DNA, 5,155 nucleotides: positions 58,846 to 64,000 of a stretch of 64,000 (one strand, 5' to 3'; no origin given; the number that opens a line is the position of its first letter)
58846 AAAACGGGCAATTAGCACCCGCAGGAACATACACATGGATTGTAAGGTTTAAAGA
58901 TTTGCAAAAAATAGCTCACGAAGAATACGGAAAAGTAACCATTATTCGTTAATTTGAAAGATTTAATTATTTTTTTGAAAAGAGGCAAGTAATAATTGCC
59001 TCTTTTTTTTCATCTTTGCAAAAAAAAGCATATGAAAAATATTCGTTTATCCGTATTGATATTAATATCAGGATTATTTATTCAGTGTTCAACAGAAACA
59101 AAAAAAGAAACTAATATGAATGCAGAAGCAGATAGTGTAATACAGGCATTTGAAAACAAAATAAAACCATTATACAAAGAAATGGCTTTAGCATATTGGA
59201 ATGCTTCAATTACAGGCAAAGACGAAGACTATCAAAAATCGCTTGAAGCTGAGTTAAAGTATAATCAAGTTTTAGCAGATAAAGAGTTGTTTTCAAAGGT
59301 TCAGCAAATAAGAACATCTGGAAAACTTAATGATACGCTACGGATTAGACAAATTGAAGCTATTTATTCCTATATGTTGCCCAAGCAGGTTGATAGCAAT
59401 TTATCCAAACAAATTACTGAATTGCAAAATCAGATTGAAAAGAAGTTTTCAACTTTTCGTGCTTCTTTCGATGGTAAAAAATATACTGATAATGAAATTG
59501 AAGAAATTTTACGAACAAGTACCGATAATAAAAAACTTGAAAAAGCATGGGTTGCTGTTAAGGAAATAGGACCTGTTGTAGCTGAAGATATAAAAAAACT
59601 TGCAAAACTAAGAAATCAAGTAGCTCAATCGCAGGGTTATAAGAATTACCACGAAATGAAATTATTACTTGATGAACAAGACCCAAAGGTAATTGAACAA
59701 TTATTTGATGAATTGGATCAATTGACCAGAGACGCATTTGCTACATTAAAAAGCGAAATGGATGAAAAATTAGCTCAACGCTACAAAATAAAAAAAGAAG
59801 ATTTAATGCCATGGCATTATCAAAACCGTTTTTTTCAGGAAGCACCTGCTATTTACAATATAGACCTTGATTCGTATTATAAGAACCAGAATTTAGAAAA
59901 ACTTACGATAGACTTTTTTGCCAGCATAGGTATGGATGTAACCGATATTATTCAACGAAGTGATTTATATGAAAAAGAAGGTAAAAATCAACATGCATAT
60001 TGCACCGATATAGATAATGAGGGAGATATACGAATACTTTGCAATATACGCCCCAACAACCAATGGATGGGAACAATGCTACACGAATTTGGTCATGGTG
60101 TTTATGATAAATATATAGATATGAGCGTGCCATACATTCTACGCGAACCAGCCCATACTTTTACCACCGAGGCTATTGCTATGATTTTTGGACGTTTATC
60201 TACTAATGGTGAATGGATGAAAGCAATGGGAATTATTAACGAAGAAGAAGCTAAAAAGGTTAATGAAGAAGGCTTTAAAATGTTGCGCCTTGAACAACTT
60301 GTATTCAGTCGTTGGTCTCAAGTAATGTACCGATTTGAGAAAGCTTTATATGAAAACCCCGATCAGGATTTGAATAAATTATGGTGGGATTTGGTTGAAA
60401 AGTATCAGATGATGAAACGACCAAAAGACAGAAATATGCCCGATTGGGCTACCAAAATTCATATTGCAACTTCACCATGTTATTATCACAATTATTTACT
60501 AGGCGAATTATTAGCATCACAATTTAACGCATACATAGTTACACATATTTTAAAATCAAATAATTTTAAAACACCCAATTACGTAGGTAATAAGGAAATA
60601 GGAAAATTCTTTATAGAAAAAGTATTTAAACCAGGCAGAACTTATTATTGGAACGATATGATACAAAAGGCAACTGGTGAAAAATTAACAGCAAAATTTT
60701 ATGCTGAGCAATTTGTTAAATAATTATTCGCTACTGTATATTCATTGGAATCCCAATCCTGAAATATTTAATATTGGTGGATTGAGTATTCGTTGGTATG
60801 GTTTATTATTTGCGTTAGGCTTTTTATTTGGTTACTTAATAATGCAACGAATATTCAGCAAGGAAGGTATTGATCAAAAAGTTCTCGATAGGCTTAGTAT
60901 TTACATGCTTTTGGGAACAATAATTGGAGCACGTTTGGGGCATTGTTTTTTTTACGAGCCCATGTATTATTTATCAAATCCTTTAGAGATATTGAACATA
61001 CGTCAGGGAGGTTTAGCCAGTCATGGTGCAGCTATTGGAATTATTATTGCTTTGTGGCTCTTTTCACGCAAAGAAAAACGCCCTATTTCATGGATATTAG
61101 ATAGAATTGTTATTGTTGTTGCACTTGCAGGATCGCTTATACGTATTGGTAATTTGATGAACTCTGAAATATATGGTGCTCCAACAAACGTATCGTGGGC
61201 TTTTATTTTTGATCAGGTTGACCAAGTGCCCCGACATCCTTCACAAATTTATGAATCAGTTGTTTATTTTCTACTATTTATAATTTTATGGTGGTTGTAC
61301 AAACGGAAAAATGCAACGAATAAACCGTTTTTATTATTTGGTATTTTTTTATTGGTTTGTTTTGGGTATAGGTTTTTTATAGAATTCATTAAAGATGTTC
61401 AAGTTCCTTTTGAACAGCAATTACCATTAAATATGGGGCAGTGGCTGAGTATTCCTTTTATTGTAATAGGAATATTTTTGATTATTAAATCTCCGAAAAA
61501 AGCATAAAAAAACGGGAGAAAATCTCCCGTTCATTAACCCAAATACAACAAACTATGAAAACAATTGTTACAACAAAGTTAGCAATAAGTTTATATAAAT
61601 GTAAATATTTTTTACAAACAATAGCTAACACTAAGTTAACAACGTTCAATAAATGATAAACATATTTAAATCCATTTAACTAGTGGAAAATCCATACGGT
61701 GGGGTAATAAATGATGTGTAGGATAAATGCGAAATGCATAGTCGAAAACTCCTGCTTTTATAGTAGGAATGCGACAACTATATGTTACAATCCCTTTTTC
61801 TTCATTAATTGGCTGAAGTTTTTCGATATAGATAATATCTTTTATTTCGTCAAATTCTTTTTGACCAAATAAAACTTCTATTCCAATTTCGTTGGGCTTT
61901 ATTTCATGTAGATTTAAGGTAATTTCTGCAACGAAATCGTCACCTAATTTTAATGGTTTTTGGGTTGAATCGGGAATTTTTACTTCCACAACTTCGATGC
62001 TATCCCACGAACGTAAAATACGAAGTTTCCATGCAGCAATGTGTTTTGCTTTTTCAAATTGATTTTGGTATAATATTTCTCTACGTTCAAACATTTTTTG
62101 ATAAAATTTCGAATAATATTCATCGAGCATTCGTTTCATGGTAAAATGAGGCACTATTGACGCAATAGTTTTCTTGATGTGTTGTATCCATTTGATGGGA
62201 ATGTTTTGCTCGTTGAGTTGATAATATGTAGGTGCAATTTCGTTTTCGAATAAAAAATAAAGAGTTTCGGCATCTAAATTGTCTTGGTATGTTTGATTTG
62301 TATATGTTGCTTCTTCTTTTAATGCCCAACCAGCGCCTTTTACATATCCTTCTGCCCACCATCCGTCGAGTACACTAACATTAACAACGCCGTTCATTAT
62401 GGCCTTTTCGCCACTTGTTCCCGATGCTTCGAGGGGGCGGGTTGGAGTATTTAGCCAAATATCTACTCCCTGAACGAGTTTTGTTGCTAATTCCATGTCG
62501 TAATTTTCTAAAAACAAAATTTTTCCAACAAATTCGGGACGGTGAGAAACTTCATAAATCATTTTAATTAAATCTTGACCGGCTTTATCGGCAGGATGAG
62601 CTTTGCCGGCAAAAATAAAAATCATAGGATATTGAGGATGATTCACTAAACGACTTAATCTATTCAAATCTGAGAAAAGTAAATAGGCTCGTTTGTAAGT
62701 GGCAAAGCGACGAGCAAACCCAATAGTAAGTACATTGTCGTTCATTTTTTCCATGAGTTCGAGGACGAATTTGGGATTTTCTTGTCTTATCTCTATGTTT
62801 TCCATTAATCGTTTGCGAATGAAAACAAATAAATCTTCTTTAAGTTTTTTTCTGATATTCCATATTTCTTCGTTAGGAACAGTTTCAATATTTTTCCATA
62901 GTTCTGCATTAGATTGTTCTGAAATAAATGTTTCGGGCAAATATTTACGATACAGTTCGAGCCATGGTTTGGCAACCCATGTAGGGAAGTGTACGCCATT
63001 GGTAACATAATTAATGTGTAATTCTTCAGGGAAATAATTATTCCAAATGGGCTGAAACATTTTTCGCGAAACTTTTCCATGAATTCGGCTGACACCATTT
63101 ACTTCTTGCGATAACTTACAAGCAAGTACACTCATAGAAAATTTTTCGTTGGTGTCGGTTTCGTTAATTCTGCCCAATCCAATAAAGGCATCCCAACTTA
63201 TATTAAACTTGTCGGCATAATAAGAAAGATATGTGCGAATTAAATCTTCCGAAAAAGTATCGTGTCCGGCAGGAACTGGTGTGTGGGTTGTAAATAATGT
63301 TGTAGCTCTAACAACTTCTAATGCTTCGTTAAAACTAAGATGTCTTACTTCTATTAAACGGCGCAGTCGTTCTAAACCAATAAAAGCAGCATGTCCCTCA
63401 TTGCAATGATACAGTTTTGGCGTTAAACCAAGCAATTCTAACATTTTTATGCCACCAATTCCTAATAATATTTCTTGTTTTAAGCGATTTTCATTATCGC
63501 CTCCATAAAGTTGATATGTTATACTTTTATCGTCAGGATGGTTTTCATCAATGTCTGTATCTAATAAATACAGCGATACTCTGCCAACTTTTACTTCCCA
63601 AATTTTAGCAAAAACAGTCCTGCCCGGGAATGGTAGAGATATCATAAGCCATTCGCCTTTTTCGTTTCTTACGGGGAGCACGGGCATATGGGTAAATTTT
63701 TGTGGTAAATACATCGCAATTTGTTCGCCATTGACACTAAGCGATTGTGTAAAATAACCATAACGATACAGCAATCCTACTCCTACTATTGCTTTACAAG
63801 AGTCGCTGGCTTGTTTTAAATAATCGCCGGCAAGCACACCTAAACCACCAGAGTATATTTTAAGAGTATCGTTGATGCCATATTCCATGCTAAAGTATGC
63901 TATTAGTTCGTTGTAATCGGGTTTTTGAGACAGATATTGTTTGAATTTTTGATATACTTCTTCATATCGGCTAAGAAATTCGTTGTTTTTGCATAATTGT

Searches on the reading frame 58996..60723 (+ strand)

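Call 81: search_protein_families(library=pfam, proteins=[window:58996-60723:+], max_evalue=0.00001)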
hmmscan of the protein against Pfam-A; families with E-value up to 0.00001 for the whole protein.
window:58996-60723:+ (575 aa): 2 families
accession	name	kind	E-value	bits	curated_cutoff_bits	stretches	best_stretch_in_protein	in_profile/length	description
PF01401.24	Peptidase_M2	-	2.4e-30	106.1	23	1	42-563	4-550/581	Angiotensin-converting enzyme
PF02074.21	Peptidase_M32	-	5.9e-09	35.5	25.1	0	495-571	409-483/489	Carboxypeptidase Taq (M32) metallopeptidase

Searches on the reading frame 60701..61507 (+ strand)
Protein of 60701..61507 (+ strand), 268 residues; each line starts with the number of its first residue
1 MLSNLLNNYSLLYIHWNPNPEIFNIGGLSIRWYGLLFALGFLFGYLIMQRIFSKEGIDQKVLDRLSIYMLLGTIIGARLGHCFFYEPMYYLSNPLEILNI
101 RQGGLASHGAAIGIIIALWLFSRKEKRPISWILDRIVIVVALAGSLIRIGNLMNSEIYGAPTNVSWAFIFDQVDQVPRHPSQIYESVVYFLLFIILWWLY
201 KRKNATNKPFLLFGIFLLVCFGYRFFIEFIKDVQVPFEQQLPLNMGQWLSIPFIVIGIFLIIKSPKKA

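Call 81: search_protein_families(library=pfam, proteins=[window:60701-61507:+], max_evalue=0.00001)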
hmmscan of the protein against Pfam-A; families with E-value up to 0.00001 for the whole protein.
window:60701-61507:+ (268 aa): 1 family
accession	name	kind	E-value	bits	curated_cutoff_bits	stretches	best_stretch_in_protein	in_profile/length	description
PF01790.23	LGT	-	5.6e-76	255.5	24.9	1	20-262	1-239/240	Prolipoprotein diacylglyceryl transferase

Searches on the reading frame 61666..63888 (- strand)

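Call 81: search_protein_families(library=pfam, proteins=[window:61666-63888:-], max_evalue=0.00001)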
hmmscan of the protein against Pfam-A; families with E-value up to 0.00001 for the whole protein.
window:61666-63888:- (740 aa): 1 family
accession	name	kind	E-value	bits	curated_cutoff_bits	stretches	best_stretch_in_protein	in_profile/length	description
PF00343.26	Phosphorylase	-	1.2e-35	123.5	27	1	161-509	221-579/713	Carbohydrate phosphorylase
